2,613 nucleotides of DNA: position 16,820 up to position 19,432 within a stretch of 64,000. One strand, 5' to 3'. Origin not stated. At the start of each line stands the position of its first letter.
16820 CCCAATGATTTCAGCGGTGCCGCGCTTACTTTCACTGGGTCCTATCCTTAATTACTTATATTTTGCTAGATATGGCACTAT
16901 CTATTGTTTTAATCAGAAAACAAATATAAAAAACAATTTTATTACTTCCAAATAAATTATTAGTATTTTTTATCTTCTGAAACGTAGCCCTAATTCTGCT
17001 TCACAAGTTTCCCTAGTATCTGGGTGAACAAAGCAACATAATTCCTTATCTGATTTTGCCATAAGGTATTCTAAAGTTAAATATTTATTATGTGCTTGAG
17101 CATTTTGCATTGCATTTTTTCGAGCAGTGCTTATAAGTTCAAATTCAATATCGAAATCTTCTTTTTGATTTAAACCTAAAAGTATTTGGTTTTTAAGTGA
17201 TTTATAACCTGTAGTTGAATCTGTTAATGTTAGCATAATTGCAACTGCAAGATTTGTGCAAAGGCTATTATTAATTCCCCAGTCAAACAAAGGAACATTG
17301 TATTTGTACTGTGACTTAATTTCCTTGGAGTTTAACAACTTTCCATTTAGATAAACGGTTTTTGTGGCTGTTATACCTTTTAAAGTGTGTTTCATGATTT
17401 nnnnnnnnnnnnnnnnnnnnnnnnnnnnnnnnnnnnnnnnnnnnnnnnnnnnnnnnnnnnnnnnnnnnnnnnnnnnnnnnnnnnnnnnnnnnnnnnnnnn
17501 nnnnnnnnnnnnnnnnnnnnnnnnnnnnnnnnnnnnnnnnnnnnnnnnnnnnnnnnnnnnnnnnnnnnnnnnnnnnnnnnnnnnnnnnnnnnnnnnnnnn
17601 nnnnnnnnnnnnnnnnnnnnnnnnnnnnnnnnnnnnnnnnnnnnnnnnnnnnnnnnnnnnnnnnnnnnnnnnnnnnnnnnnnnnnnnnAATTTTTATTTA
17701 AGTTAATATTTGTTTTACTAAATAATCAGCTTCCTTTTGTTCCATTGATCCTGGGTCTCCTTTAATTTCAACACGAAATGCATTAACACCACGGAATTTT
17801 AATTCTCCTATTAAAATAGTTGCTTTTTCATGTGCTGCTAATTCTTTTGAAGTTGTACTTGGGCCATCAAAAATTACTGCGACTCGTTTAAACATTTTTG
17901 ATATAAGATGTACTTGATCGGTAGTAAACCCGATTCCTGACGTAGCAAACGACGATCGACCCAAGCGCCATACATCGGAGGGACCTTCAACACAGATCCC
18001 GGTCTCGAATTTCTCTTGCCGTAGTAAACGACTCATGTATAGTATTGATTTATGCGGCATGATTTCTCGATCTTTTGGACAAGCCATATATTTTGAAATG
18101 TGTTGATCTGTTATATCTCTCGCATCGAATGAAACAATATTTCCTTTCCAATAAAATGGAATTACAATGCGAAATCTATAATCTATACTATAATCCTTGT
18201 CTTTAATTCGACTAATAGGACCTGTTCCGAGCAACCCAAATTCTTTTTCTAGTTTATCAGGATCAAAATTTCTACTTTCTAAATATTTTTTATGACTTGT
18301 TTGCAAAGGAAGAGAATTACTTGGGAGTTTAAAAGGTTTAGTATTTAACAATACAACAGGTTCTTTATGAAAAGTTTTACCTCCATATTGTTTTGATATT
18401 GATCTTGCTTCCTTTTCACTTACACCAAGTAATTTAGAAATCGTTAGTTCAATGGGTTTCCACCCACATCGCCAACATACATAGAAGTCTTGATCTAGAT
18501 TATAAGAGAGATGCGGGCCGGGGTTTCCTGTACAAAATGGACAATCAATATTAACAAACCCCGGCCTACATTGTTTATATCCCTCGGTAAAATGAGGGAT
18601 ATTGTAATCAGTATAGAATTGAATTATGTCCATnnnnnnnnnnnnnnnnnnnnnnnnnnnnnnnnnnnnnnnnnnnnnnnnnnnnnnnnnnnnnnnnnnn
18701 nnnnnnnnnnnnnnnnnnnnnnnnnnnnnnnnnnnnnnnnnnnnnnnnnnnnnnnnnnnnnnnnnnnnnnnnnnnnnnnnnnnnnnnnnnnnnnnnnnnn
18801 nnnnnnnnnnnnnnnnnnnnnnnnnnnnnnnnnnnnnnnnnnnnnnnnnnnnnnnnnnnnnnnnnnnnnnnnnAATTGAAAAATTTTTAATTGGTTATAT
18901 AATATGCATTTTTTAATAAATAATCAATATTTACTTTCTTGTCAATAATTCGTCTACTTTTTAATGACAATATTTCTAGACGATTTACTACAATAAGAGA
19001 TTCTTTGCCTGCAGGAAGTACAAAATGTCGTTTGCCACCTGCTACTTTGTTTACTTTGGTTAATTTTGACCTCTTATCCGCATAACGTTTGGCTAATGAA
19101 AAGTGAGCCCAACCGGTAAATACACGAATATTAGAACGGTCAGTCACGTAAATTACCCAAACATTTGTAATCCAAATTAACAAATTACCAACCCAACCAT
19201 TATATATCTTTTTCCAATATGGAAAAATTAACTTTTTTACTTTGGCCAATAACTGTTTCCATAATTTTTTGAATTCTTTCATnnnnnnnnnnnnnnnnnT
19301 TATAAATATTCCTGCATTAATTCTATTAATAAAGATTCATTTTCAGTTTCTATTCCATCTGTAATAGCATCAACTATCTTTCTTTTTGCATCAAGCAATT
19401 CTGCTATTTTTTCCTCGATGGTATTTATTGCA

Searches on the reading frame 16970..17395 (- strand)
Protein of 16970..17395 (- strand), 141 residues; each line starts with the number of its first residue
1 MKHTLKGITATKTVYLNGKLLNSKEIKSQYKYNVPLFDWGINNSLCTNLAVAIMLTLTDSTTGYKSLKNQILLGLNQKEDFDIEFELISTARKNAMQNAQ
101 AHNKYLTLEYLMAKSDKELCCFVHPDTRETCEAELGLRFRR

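Call 71: search_protein_families(library=pfam, proteins=[window:16970-17395:-], max_evalue=0.01)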
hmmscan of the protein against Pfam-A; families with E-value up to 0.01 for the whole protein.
window:16970-17395:- (141 aa): 1 family
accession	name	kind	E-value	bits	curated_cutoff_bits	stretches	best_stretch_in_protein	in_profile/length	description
PF19663.4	DUF6166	-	0.0076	16.7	27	1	15-75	14-76/93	Family of unknown function (DUF6166)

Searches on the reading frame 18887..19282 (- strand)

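Call 72: search_protein_families(library=phrogs, proteins=[window:18887-19282:-], max_evalue=0.01)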
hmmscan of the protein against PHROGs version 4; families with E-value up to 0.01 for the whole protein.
window:18887-19282:- (131 aa): 1 family
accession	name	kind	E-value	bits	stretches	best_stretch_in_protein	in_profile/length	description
phrog_22658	-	unknown function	0.00081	20.6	1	80-130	25-77/117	-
